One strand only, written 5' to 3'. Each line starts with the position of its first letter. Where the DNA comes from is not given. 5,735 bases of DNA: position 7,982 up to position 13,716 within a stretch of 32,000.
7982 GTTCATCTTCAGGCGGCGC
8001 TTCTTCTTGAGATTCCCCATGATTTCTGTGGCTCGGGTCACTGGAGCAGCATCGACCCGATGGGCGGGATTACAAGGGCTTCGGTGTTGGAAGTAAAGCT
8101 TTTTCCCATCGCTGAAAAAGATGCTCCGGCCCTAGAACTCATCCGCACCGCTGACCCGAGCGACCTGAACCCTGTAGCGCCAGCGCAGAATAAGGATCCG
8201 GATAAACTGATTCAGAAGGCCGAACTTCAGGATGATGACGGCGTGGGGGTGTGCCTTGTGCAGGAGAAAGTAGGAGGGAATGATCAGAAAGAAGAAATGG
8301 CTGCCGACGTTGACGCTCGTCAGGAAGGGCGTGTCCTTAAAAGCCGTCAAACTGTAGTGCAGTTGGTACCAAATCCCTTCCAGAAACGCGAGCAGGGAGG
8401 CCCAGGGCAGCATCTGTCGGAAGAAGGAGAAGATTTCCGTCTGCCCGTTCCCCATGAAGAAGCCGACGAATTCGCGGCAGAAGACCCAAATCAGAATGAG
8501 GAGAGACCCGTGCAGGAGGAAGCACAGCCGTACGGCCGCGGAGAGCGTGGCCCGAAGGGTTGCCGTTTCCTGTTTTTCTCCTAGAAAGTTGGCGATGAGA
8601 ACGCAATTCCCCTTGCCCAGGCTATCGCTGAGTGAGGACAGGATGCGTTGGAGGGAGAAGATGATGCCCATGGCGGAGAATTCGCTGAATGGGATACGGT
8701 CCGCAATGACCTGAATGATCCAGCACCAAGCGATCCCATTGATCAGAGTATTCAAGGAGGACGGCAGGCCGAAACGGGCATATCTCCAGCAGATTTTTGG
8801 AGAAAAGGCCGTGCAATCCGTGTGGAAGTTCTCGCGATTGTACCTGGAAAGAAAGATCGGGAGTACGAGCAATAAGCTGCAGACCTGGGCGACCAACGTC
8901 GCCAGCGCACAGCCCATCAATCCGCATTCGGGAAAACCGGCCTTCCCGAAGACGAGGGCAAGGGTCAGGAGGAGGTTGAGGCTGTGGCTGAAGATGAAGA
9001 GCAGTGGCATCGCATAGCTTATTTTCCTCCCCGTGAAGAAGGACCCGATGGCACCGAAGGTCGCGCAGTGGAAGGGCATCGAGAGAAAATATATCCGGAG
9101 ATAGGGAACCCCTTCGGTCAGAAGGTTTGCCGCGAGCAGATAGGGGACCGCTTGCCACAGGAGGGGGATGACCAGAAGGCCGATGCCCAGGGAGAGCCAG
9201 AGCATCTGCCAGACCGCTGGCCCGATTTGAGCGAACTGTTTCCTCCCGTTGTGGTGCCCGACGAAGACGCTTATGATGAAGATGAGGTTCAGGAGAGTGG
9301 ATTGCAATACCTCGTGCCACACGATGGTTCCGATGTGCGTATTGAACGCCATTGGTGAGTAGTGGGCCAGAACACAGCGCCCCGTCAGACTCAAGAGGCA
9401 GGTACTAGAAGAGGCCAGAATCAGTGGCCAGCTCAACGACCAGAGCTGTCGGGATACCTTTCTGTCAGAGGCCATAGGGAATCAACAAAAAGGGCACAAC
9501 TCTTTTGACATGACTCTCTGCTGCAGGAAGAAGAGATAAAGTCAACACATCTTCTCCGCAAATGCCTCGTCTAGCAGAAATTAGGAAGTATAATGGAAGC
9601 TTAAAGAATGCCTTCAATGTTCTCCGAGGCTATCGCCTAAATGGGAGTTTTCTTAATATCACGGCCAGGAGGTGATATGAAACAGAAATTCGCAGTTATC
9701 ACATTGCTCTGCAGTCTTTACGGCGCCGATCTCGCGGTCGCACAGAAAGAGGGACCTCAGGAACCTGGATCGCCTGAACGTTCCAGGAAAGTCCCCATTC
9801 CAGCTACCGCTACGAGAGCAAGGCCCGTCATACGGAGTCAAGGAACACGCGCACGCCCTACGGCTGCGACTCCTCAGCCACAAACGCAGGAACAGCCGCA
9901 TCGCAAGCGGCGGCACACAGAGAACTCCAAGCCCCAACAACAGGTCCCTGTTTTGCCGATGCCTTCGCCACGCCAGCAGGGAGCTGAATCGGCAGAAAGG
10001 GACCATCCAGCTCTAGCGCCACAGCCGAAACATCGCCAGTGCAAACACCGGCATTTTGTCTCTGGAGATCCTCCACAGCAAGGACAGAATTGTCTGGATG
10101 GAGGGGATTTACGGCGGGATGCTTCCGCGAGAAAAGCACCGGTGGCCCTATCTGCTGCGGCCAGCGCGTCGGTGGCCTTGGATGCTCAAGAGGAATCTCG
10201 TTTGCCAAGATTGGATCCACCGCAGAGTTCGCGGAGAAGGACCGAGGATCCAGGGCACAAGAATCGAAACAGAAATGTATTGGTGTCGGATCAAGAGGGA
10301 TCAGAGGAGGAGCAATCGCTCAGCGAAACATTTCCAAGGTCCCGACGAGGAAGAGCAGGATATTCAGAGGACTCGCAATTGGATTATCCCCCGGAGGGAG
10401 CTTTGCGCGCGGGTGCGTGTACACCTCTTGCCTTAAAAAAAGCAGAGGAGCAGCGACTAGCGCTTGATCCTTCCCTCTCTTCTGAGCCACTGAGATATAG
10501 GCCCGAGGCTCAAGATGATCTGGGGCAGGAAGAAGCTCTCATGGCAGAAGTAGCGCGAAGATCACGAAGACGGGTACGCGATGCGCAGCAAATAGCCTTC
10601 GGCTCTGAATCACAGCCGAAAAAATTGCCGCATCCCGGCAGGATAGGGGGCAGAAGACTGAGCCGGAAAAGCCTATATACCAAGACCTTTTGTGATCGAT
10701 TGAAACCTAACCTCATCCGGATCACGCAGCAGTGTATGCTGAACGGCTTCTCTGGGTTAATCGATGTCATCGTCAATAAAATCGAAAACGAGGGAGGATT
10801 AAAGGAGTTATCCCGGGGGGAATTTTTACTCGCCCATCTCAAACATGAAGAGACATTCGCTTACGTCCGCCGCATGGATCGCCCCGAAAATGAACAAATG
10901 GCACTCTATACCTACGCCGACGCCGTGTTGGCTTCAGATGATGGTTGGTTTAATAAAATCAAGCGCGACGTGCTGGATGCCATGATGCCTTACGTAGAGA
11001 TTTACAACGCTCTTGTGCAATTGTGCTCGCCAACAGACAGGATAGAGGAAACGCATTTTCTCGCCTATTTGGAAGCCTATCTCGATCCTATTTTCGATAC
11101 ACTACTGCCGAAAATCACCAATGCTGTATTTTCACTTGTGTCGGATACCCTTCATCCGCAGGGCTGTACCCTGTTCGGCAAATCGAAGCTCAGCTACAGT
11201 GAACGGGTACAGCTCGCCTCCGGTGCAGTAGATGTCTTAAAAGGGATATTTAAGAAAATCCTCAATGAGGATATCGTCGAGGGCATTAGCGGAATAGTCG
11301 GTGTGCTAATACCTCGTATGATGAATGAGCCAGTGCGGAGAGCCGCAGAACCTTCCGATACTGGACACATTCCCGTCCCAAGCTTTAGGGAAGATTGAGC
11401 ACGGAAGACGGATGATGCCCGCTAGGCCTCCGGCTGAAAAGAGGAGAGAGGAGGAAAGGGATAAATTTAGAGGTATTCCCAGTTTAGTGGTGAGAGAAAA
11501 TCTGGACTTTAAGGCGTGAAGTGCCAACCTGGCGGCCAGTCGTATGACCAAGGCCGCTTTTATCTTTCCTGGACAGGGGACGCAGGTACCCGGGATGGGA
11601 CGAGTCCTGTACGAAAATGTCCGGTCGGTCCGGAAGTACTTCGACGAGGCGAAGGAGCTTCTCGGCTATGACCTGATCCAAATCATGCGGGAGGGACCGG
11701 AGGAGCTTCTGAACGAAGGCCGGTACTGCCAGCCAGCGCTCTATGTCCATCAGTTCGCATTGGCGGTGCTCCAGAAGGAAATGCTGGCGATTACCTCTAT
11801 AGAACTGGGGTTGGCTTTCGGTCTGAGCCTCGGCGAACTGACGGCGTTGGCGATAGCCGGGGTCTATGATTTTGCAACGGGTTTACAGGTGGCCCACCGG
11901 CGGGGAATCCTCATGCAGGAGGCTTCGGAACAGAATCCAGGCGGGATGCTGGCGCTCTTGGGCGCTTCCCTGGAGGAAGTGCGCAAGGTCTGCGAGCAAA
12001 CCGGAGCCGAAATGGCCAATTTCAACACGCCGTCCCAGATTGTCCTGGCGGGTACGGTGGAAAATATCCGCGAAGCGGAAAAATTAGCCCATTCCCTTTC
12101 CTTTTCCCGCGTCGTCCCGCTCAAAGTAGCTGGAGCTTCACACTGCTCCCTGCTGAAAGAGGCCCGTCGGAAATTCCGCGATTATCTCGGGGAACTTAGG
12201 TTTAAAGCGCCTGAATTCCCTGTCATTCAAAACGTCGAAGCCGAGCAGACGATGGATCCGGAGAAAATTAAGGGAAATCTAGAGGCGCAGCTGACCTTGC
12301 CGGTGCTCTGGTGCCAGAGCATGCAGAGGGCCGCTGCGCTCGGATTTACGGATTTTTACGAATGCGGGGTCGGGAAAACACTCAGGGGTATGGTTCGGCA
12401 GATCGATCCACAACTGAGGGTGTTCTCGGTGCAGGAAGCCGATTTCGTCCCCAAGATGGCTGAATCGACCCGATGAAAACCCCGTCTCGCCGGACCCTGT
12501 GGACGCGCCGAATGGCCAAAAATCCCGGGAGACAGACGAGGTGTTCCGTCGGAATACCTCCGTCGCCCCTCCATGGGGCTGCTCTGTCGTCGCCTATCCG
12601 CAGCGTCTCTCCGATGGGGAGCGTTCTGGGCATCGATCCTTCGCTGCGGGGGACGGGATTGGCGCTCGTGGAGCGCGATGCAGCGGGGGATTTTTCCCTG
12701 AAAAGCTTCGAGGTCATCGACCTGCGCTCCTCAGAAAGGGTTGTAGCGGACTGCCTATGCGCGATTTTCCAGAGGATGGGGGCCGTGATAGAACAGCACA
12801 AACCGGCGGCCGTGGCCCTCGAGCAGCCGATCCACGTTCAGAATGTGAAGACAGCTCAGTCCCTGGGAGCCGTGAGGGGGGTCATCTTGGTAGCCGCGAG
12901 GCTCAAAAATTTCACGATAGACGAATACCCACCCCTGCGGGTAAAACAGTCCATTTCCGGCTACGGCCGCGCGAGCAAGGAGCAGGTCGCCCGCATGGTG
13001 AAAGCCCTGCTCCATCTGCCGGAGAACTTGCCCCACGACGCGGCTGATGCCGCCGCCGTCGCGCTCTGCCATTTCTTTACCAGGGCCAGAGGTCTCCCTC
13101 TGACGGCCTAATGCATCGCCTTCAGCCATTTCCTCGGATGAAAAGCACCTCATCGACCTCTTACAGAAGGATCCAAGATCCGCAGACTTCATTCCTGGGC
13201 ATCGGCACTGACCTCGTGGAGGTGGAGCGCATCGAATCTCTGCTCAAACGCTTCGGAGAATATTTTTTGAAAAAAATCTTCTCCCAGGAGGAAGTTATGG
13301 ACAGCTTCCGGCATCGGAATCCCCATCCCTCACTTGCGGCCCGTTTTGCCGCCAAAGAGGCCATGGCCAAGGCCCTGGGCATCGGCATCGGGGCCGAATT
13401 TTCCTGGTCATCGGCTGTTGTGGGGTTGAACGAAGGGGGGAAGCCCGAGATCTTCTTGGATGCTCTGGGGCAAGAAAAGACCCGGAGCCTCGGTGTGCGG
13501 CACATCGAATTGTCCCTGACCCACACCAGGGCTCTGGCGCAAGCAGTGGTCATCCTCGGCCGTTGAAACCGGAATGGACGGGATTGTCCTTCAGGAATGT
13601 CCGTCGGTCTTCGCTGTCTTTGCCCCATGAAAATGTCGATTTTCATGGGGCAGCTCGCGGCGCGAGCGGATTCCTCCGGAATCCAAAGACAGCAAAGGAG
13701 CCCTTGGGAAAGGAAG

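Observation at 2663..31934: Dense family of intergenic elements with a conserved cloverleaf-like four-way-junction fold and pervasive compensatory variation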

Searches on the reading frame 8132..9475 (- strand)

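Call 10: search_protein_families(library=pfam, proteins=[window:8132-9475:-])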
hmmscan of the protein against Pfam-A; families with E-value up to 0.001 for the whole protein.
window:8132-9475:- (447 aa): 1 family
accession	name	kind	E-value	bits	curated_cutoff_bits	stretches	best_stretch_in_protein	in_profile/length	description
PF01554.23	MatE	-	4e-08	33.6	24.9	1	253-395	15-153/161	MatE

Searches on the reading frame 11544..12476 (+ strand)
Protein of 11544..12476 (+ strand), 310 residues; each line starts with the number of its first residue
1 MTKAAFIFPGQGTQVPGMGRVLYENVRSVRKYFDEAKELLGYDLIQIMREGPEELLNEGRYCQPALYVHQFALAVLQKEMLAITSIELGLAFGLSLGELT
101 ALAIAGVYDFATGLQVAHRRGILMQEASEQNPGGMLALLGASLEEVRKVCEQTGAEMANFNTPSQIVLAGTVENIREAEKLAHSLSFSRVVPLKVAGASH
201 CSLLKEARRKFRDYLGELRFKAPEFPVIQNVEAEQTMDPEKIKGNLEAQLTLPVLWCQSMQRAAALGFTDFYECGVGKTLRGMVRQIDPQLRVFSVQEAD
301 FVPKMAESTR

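Call 10: search_protein_families(library=pfam, proteins=[window:11544-12476:+])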
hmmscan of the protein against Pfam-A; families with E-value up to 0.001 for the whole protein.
window:11544-12476:+ (310 aa): 1 family
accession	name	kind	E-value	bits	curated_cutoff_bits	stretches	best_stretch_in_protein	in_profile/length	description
PF00698.26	Acyl_transf_1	-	2e-22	80.5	32.7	1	6-271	2-262/319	Acyl transferase domain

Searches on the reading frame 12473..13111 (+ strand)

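Call 10: search_protein_families(library=pfam, proteins=[window:12473-13111:+])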
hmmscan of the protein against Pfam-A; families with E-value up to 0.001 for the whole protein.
window:12473-13111:+ (212 aa): 1 family
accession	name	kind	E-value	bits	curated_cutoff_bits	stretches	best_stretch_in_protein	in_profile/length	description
PF02075.23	RuvC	-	3.3e-34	118.4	22.2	1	51-200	1-148/148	Crossover junction endodeoxyribonuclease RuvC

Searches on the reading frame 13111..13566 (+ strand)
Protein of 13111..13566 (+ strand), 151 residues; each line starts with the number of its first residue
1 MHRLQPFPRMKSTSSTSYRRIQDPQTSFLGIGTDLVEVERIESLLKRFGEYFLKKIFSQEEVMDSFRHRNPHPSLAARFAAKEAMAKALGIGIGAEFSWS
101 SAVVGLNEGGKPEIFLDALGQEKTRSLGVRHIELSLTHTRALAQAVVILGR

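Call 10: search_protein_families(library=pfam, proteins=[window:13111-13566:+])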
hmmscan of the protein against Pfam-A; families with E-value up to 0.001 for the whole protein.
window:13111-13566:+ (151 aa): 1 family
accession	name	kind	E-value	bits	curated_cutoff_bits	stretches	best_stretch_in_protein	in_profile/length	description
PF01648.25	ACPS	-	5.7e-14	52.5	25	1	30-118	1-88/111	4'-phosphopantetheinyl transferase superfamily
